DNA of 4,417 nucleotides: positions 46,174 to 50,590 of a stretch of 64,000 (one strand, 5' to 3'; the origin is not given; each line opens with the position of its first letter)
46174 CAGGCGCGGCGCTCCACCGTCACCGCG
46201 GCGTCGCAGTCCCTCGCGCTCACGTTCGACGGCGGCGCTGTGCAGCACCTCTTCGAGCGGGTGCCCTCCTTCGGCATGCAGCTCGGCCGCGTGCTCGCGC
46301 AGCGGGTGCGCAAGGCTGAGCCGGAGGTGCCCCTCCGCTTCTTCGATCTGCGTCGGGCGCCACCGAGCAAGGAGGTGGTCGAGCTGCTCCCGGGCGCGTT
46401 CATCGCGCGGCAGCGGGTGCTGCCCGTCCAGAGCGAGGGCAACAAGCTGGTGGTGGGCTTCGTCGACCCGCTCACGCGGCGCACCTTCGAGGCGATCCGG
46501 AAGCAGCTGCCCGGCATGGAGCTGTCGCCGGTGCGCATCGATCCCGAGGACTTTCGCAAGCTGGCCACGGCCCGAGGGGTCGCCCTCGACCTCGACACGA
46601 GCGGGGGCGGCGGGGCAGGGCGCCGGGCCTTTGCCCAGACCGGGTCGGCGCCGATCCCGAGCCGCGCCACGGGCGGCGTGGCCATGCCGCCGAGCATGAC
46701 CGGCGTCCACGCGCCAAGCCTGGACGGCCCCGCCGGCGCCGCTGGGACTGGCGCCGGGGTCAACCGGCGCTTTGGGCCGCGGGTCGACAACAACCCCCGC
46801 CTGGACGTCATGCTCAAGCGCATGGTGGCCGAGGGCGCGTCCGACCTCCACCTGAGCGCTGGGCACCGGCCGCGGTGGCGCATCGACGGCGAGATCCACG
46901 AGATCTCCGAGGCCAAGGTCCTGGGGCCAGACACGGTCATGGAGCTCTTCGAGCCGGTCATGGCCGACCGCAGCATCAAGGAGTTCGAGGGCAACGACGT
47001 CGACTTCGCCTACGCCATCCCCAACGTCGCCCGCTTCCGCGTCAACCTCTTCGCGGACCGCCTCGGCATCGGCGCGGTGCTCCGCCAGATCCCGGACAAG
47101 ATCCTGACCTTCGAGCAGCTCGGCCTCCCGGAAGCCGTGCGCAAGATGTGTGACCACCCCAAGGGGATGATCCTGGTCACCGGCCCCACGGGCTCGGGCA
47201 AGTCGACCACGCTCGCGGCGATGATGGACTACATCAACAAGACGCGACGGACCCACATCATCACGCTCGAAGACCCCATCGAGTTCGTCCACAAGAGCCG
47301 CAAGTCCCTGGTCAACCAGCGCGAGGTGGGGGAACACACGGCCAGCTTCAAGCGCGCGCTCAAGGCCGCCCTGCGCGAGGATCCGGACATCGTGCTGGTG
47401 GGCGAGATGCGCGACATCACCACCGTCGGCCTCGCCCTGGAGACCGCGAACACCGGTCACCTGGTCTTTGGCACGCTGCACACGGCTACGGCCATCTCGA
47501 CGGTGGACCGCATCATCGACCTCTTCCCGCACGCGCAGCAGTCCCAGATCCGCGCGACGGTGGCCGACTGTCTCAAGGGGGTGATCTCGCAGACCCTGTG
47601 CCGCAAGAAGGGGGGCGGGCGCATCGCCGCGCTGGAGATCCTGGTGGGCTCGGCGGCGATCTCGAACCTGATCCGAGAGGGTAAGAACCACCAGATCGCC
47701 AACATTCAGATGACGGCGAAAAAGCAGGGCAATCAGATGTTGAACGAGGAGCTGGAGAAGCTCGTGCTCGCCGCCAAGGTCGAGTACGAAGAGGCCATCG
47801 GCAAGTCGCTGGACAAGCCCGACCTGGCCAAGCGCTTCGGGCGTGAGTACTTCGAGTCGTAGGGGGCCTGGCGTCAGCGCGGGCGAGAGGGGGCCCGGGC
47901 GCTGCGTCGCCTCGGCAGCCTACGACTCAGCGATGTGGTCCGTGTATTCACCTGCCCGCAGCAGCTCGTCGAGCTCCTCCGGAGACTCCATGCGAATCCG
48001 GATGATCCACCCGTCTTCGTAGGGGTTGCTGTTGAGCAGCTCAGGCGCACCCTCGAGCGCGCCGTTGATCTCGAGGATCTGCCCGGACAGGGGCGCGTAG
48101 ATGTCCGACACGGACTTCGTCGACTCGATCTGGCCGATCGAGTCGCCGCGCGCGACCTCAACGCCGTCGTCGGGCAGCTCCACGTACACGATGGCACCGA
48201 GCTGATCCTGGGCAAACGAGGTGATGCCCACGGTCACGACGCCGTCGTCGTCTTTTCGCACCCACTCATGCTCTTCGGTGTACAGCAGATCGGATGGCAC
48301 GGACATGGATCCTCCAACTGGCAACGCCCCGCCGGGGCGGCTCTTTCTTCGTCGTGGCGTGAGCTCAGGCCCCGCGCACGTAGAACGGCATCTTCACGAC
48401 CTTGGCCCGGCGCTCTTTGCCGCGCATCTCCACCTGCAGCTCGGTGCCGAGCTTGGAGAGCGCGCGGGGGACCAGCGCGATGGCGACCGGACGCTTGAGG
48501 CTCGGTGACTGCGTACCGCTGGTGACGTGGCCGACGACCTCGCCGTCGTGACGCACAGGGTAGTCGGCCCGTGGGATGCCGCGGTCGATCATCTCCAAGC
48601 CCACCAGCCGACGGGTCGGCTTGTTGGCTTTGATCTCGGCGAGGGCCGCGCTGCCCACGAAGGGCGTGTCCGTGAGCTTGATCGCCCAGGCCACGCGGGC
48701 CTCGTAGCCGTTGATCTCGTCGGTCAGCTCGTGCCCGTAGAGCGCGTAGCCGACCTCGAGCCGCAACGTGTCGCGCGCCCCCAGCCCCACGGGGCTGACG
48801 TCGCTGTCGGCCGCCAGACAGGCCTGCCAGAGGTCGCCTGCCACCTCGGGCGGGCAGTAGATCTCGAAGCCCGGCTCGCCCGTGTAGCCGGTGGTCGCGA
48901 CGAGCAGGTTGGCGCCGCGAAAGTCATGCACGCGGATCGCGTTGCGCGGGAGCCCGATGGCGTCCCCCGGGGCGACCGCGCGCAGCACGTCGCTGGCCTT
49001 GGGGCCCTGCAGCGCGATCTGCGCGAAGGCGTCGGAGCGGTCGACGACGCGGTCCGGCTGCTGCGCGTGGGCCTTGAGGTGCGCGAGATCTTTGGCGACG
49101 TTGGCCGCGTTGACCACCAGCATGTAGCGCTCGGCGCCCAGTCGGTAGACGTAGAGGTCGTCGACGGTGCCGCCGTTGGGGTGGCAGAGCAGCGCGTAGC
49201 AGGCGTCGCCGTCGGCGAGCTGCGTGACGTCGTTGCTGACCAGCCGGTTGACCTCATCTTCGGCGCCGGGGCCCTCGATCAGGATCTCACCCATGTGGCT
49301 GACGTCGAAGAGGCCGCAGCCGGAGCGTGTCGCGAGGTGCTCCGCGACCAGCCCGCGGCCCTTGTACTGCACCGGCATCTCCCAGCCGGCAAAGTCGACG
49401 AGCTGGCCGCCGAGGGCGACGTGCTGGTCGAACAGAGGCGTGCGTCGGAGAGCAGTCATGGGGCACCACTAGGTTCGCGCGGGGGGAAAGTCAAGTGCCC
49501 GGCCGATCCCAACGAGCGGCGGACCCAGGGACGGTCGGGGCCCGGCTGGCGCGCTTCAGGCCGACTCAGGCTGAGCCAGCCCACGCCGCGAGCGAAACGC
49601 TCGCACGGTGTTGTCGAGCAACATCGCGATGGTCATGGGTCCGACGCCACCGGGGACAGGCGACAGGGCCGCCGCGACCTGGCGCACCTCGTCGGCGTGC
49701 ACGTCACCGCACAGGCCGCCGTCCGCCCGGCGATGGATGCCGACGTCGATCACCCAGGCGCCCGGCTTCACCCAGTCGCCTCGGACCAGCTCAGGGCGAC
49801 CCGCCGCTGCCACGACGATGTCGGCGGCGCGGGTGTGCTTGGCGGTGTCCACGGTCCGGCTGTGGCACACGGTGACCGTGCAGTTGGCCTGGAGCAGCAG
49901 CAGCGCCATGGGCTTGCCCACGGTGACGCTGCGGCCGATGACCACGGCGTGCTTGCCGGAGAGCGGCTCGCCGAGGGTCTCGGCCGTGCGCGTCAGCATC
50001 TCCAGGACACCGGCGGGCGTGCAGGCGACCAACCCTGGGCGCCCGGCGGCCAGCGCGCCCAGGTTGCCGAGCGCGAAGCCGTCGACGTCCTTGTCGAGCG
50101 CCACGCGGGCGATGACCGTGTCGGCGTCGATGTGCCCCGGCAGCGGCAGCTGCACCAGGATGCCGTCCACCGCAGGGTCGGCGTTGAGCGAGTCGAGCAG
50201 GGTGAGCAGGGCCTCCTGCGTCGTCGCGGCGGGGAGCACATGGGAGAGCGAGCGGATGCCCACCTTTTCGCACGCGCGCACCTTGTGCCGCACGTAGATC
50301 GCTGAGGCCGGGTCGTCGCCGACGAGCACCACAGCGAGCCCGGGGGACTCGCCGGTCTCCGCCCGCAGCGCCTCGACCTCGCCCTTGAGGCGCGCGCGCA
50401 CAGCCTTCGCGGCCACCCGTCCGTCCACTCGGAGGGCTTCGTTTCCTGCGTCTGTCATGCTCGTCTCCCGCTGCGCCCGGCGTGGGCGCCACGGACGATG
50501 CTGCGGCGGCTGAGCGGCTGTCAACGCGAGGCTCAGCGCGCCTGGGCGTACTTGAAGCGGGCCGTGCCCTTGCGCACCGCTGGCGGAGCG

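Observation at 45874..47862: PilT-type retraction ATPase with N-terminal cyclic-nucleotide-binding-like and GspE_N/MshEN-like sensor domains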

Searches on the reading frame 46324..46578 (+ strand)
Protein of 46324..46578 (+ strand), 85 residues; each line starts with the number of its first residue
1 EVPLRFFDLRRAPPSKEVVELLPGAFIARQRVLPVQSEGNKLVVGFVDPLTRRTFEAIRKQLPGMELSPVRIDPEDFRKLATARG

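Call 55: search_solved_structures(query=A6, max_evalue=1, show_alignments=3)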
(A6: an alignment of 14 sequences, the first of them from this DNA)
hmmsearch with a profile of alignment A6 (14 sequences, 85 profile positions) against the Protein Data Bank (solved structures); distinct sequences matched with E-value up to 1: 13.
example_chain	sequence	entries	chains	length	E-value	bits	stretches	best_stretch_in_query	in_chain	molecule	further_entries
6f8l_G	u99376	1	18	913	3e-08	36.2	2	4-62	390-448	Type IV pilus assembly protein PilF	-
7lko_B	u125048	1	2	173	1.4e-07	34.1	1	3-83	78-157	Pilus biogenesis protein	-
7lkm_A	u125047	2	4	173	4.4e-07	32.5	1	4-83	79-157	Pilus biogenesis protein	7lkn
6ejf_G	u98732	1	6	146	0.00016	24.3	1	4-62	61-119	Type IV pilus assembly protein PilF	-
6olj_C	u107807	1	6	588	0.0033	20.1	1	5-80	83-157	Type IV pilus biogenesis ATPase PilB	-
5tsg_B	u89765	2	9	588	0.0033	20.1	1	5-80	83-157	Type IV pilus biogenesis ATPase PilB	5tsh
9g1w_A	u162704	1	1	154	0.0067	19.1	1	4-83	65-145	Type IV pilus assembly ATPase PilB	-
5zfr_A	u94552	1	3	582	0.012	18.3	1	5-73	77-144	Type IV pilus biogenesis ATPase PilB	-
3jc8_Ba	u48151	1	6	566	0.017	17.8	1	5-71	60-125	Type IV-A pilus assembly ATPase PilB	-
5htl_A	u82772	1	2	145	0.042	16.5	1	2-63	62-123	MSHA biogenesis protein MshE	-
4ydd_B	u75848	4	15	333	0.18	14.5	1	39-64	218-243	DMSO reductase family type II enzyme, iron-sulfur subunit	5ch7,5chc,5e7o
6dqp_A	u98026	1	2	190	0.42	13.3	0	15-54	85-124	FMN reductase (NADPH)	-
6dqi_A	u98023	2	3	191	0.51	13.1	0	15-60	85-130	FMN reductase (NADPH)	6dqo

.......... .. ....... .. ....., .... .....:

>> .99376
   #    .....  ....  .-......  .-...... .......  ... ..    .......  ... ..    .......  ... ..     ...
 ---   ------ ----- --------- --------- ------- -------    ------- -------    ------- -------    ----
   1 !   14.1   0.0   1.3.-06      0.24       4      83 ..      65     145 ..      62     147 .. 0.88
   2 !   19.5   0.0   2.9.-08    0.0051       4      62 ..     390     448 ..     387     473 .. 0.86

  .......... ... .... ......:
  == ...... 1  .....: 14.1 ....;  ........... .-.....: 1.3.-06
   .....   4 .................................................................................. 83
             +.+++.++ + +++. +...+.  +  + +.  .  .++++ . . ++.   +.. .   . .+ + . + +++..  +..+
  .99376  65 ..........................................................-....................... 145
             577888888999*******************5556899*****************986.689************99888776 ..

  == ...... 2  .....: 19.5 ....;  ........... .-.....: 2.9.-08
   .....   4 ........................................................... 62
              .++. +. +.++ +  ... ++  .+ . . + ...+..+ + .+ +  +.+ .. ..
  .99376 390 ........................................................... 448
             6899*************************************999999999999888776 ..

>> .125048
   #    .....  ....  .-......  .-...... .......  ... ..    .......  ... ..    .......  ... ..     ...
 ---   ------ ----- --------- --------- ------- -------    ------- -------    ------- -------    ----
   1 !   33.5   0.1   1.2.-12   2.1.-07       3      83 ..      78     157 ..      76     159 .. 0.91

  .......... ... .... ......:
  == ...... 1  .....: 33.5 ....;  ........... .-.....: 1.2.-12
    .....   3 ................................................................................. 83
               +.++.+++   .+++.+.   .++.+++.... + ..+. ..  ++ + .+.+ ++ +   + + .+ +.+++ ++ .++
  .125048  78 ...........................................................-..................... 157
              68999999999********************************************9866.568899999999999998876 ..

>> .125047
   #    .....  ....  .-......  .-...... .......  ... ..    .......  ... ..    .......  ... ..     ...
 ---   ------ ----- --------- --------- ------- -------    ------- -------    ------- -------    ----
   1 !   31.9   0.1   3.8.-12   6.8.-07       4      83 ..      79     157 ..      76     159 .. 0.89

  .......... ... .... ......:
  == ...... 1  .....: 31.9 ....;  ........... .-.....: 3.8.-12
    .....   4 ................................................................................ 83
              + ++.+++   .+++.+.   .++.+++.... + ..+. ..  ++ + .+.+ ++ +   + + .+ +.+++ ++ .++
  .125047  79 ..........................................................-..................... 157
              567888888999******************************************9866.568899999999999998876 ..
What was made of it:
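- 46333..46578 (+): MshEN_C / GSPII-type alpha/beta sub-domain (aa 154-235), without the four-helix c-di-GMP-binding sub-domain. A family profile hits PilF GSPII, PilB N-termini and MshE only from about residue 60-80 onward (call 55).
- Closest known: MshE / PilB / PilF N-terminal MshEN. Same: The alpha/beta sub-domain at aa 154-235 is homologous to MshEN_C (profile E 3e-8 to 0.04 against these chains; call 55).
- It carries a domain otherwise typical of extension or secretion ATPases (call 55).
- Tried and rejected: Even then CNB hits crowded out the second domain, which I tested by profile against the PDB instead (call 55).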

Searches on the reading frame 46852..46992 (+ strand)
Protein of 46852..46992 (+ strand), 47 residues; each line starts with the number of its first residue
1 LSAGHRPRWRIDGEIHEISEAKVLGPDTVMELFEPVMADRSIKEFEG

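Call 35: find_related_loci(query=A5, collection=genome_contigs, flank=8000)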
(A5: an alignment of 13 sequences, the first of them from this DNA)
Query A5 (47 aa) in genome_contigs; peptide patterns used: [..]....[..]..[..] (x = any residue, [..] = any of these).
118 stretches matched a pattern; 67 encode a relative of the query (tblastn E <= 1e-3); 67 distinct loci.
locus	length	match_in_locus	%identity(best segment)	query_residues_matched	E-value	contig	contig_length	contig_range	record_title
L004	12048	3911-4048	89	1-46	2e-24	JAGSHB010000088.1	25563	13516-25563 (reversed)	MAG: Myxococcales bacterium isolate GY13CH_bin.24 k141_77915_length_25563_cov_10.2393, whole genome shotgun sequence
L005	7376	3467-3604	85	1-46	6e-24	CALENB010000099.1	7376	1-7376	MAG TPA_asm: uncultured Myxococcales bacterium isolate ERR2206774_bin.79_CONCOCT_v1.1_MAG genome assembly, contig: ERZ88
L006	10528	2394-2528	84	1-45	9e-24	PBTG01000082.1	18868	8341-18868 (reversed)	MAG: Myxococcales bacterium isolate NP66 MHASMcontig_40082, whole genome shotgun sequence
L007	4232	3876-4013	80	1-46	1e-22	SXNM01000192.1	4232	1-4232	MAG: Proteobacteria bacterium isolate F1-120-MAGs196 F1-120__c402811, whole genome shotgun sequence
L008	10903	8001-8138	83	1-46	2e-22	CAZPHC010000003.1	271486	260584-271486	MAG TPA_asm: uncultured Enterobacteriaceae bacterium isolate SRP319275_co3_164 genome assembly, contig: NODE_36_length_2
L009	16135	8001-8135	80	1-45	3e-22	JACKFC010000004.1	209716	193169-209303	MAG: Deltaproteobacteria bacterium isolate HK-STAS-MYXO-50 HK-STAS-MYXO-50_4, whole genome shotgun sequence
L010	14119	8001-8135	80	1-45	7e-22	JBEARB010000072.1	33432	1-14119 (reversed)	MAG: Pseudomonadota bacterium isolate muddycreek_2019_sw_WHONDRS-S19S_0082_B_bin.95 scaffold_638502, whole genome shotgu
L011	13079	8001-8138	76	1-46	4e-21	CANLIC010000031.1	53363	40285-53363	MAG: Myxococcales bacterium isolate TH-Jun18-32 genome assembly, contig: TH-Jun18-C1025, whole genome shotgun sequence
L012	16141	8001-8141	77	1-47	2e-20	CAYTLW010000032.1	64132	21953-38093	MAG TPA_asm: uncultured Enterobacteriaceae bacterium isolate binchicken_co141_175 genome assembly, contig: NODE_1838_len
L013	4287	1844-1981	74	1-46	3e-20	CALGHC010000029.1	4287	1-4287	MAG TPA_asm: uncultured Myxococcales bacterium isolate ERR2206756_bin.84_CONCOCT_v1.1_MAG genome assembly, contig: ERZ88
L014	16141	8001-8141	72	1-47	1e-19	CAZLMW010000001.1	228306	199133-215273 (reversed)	MAG TPA_asm: uncultured Enterobacteriaceae bacterium isolate binchicken_co46_896 genome assembly, contig: NODE_46_length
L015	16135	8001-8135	62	1-45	3e-17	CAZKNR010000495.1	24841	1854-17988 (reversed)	MAG TPA_asm: uncultured Acidobacteriota bacterium isolate binchicken_co165_16 genome assembly, contig: k141_172679, whol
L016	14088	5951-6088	59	1-46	7e-16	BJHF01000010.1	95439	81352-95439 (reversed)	Deltaproteobacteria bacterium LBMAG_Deltaproteobacteria_hypo.bin1 DNA, sequence010, whole genome shotgun sequence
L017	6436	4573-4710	65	1-46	8e-16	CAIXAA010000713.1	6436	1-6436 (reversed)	MAG: uncultured Myxococcales bacterium isolate MJ120716A_bin-0880 genome assembly, contig: bin-0880:713/998, whole genom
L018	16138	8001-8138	54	1-46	3e-15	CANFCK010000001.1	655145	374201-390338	MAG: Deltaproteobacteria bacterium isolate CH-Jul18-23 genome assembly, contig: CH-Jul18-C2, whole genome shotgun sequen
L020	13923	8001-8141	60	1-47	6e-15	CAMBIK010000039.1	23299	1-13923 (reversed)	MAG: Klebsiella pneumoniae isolate MH-21oct19-35 genome assembly, contig: MH-21oct19-C3200, whole genome shotgun sequenc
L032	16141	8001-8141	55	1-47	5e-14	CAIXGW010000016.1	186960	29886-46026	MAG: uncultured Myxococcales bacterium isolate ErkenSummer_bin-0937 genome assembly, contig: bin-0937:016/404, whole gen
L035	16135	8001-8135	58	1-45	8e-14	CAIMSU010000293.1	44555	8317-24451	MAG: uncultured proteobacterium isolate Umea1p3_bin-980 genome assembly, contig: bin-980:293/375, whole genome shotgun s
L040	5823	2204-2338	51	1-45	5e-13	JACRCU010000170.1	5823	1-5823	MAG: Deltaproteobacteria bacterium isolate NC_groundwater_1654_Pr3_B-0.1um_9_b SR-2_scaffold_141_1252682, whole genome s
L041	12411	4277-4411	53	1-45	4e-13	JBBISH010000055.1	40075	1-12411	MAG: Myxococcales bacterium isolate STS170223_bin_369 NODE_598_length_40075_cov_1.95837, whole genome shotgun sequence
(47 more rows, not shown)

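Call 41: search_protein_families(library=pfam, proteins=[L041:78-902:-, L040:3234-4364:+, L041:5281-6330:-, L032:9015-10238:+, L020:1490-5017:+, L041:1779-3374:-, L018:5987-7243:-, L035:11675-13009:+], max_evalue=0.001)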
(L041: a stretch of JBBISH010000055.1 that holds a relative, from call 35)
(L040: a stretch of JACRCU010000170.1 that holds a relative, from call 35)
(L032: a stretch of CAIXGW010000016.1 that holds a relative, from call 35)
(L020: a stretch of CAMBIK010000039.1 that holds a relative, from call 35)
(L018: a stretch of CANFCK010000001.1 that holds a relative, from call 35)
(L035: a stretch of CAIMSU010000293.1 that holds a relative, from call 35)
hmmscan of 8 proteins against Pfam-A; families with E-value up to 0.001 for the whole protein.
L041:78-902:- (275 aa): 0 families

L040:3234-4364:+ (377 aa): 0 families

L041:5281-6330:- (350 aa): 0 families

L032:9015-10238:+ (408 aa): 3 families
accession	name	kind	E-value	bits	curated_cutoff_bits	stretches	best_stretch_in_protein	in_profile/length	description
PF13899.12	Thioredoxin_7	-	2.3e-06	28.1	27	1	113-164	10-60/83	Thioredoxin-like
PF00085.26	Thioredoxin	-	2e-05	25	23.5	1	117-170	15-66/103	Thioredoxin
PF13098.12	Thioredoxin_2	-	7.2e-05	23.5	27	1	116-169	1-55/104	Thioredoxin-like domain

L020:1490-5017:+ (1176 aa): 6 families
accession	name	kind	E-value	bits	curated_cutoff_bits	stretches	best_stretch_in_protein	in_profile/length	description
PF00069.31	Pkinase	-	8.1e-36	124.2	31.7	1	18-263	4-252/263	Protein kinase domain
PF07714.23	PK_Tyr_Ser-Thr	-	7.9e-22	78.2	23.1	1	18-263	4-249/258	Protein tyrosine and serine/threonine kinase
PF13424.12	TPR_12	-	3.9e-10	40.2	30.1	1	973-1046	2-77/77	Tetratricopeptide repeat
PF13191.12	AAA_16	-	5e-10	40.6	32.6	1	361-536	1-157/167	AAA ATPase domain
PF07719.23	TPR_2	-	1.6e-05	25.1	27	0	901-928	6-33/34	Tetratricopeptide repeat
PF13401.12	AAA_22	-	0.0008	20.2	27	0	385-522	5-96/130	AAA domain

L041:1779-3374:- (532 aa): 0 families

L018:5987-7243:- (419 aa): 1 family
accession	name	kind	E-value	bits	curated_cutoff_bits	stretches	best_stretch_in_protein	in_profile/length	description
PF00027.35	cNMP_binding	-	4.8e-30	103.8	27.5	2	249-326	2-79/89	Cyclic nucleotide-binding domain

L035:11675-13009:+ (445 aa): 2 families
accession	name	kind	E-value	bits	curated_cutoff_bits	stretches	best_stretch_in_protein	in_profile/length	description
PF00563.25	EAL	-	2.2e-62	210.9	31.3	1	179-413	4-236/236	EAL domain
PF00027.35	cNMP_binding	-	4e-19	68.8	27.5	1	52-131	4-84/89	Cyclic nucleotide-binding domain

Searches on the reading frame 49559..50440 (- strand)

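Call 57: search_protein_families(library=pfam, proteins=[window:49559-50440:-], max_evalue=0.001)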
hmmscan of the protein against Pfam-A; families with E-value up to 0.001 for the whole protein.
window:49559-50440:- (294 aa): 2 families
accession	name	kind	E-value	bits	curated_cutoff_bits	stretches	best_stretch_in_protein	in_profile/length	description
PF02882.25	THF_DHG_CYH_C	-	7.7e-64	214.3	27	1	126-284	4-158/160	Tetrahydrofolate dehydrogenase/cyclohydrolase, NAD(P)-binding domain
PF00763.28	THF_DHG_CYH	-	4.5e-40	137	32.8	1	6-120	2-115/115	Tetrahydrofolate dehydrogenase/cyclohydrolase, catalytic domain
